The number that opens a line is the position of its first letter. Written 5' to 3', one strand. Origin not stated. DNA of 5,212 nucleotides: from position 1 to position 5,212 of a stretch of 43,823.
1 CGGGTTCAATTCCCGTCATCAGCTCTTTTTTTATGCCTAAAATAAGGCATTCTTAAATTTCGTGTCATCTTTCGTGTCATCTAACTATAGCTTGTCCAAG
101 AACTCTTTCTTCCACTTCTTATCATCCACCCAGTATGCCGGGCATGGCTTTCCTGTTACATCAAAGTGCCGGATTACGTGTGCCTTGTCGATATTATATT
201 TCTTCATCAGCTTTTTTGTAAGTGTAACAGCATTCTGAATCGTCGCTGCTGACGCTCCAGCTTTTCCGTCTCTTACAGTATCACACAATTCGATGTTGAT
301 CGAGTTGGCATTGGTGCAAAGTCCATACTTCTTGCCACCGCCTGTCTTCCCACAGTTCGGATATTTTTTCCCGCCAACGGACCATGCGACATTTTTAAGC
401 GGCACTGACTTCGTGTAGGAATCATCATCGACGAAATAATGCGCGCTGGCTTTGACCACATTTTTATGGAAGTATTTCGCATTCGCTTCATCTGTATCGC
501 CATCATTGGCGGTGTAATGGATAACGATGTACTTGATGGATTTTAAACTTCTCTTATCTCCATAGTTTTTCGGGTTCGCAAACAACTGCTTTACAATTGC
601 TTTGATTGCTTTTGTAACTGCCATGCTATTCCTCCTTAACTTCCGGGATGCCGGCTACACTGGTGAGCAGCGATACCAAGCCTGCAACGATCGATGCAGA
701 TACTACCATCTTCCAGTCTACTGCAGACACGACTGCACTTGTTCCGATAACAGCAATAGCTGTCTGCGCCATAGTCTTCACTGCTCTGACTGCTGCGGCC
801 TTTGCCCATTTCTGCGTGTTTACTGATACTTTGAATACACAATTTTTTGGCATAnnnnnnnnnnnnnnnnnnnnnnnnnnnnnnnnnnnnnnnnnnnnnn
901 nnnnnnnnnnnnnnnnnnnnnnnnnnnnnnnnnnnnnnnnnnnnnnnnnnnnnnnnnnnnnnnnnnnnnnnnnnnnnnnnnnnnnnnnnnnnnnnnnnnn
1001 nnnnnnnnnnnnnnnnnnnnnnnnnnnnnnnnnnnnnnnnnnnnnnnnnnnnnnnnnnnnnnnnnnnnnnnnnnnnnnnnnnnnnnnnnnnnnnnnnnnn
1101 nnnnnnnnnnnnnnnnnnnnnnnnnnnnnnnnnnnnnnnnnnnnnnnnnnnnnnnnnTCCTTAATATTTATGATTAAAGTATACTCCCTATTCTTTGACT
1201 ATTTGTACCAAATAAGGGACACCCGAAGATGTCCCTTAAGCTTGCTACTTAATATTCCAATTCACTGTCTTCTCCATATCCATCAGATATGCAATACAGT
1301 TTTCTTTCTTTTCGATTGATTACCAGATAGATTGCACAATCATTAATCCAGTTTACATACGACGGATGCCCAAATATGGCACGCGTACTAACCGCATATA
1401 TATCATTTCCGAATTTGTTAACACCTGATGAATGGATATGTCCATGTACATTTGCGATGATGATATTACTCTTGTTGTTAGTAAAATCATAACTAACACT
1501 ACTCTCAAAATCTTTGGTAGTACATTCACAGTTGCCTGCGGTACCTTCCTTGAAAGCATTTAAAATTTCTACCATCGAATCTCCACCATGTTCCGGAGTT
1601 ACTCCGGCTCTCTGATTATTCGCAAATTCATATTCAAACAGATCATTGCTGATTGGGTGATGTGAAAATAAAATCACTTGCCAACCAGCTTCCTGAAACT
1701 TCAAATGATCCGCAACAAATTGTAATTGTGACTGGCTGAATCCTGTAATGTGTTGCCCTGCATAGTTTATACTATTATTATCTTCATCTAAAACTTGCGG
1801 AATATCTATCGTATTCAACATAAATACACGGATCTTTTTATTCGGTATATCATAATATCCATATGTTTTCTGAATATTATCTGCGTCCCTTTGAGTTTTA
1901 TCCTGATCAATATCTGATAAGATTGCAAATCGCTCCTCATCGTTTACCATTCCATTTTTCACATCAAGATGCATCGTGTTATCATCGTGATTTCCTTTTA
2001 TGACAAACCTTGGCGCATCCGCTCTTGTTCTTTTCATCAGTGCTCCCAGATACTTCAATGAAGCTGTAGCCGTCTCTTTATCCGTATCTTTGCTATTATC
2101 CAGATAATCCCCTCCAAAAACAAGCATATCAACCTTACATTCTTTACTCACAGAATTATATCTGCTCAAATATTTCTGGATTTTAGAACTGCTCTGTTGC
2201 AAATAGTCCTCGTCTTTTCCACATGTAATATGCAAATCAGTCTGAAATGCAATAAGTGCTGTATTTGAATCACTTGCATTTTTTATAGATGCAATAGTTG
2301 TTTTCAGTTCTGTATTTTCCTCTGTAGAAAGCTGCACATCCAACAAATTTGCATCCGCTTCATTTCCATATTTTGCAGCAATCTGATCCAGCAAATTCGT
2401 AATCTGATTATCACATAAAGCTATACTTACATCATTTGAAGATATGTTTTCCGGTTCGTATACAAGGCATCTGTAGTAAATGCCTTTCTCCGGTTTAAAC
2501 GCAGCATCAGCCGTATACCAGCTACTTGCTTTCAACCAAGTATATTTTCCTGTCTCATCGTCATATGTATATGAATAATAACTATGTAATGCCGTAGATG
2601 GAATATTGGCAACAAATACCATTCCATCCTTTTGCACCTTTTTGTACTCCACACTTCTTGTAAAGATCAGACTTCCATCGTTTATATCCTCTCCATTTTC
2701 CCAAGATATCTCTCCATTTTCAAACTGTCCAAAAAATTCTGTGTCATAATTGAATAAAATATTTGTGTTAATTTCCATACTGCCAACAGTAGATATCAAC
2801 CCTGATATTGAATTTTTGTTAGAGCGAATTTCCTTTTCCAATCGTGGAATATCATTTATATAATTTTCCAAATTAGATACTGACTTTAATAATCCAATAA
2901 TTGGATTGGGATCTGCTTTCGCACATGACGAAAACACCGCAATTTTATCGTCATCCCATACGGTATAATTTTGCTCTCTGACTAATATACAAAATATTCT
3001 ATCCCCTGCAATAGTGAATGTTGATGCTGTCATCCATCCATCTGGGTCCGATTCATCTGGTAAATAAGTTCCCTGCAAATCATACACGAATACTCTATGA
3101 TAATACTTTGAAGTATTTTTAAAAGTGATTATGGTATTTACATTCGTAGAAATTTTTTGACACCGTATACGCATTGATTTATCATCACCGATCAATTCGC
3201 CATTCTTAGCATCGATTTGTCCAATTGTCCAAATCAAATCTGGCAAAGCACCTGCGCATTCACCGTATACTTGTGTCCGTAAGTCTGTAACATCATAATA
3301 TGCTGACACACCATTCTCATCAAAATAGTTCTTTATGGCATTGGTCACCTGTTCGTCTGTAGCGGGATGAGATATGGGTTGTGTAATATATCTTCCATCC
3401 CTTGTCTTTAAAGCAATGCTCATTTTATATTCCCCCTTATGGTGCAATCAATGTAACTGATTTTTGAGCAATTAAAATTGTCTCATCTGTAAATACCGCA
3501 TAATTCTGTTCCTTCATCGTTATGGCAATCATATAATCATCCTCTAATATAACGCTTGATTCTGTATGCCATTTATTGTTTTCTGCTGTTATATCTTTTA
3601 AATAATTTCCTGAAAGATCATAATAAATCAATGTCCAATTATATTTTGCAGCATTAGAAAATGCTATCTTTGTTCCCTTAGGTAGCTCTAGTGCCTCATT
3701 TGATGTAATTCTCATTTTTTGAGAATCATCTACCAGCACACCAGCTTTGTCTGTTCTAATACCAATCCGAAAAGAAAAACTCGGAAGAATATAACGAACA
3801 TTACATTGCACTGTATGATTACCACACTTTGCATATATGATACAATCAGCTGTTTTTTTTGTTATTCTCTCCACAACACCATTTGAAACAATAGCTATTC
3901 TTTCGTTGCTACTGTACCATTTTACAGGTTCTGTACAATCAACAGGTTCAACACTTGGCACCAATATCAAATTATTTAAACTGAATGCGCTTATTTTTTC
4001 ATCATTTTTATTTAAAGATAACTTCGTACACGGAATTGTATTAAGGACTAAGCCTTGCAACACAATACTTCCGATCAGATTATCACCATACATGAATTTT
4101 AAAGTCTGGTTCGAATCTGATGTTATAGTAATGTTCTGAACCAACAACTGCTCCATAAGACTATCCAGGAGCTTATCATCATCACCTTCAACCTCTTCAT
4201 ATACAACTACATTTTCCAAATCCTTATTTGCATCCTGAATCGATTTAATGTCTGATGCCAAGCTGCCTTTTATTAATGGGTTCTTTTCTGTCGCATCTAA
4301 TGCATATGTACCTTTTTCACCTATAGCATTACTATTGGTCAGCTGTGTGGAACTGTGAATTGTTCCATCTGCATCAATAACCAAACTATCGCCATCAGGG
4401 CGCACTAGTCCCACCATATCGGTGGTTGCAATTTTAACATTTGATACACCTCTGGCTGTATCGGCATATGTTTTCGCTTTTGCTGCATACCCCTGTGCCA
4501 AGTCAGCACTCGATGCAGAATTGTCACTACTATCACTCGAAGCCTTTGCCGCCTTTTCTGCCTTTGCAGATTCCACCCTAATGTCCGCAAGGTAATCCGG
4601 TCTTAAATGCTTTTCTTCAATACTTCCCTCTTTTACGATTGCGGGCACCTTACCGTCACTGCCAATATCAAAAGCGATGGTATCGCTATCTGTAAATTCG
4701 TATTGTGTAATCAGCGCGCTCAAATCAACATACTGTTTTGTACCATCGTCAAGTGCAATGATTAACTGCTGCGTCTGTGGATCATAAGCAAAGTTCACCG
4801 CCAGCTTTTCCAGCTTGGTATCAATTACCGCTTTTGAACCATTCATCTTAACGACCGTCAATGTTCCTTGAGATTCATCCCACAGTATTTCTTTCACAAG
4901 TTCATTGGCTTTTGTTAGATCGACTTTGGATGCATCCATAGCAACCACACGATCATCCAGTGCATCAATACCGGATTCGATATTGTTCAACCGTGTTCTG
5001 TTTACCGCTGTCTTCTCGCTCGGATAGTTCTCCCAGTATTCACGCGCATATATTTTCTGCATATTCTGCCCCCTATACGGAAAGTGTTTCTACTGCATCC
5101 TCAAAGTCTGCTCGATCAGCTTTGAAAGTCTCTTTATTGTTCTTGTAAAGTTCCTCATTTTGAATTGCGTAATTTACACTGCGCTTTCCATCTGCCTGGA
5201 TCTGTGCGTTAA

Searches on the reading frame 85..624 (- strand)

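Call 20: search_protein_families(library=phrogs, proteins=[window:85-624:-], max_evalue=0.00001)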
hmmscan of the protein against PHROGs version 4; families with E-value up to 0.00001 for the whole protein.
window:85-624:- (179 aa): 12 families
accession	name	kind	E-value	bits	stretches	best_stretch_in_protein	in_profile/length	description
phrog_670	-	lysis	4.3e-36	126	1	20-177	103-248/596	endolysin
phrog_1794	-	lysis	1.6e-31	111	1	12-171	38-188/336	amidase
phrog_833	-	lysis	1.7e-31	111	1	10-178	10-172/294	endolysin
phrog_3088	-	lysis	3.2e-30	106.7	1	12-177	5-154/248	amidase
phrog_9611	-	lysis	1.3e-28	101.2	1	24-171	17-158/246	endolysin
phrog_1493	-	lysis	1.3e-24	88.1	1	16-171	20-166/394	endolysin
phrog_19265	-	unknown function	1.5e-23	84.9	1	13-167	7-146/293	-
phrog_2338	-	lysis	1.8e-22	81.2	1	12-169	10-152/346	endolysin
phrog_5182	-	lysis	1.9e-11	45.2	1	24-152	29-143/321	endolysin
phrog_18955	-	unknown function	6.6e-10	39.2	1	4-163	271-417/483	-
phrog_1110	-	lysis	2.9e-08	34.5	1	10-146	4-121/301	endolysin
phrog_15001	-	lysis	1e-05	25.9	0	47-173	67-177/367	endolysin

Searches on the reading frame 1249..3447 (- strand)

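Call 20: search_protein_families(library=phrogs, proteins=[window:1249-3447:-], max_evalue=0.00001)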
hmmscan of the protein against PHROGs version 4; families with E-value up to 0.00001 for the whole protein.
window:1249-3447:- (732 aa): 1 family
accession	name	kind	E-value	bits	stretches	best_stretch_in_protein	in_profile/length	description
phrog_7158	-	unknown function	2.6e-47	162.8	1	347-728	174-550/554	-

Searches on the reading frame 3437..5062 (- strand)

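Call 20: search_protein_families(library=phrogs, proteins=[window:3437-5062:-], max_evalue=0.00001)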
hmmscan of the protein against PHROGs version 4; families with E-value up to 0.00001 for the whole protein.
window:3437-5062:- (541 aa): 1 family
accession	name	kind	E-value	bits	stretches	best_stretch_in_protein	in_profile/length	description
phrog_17196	-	other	1.1e-41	144.2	1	3-191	7-202/356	kinase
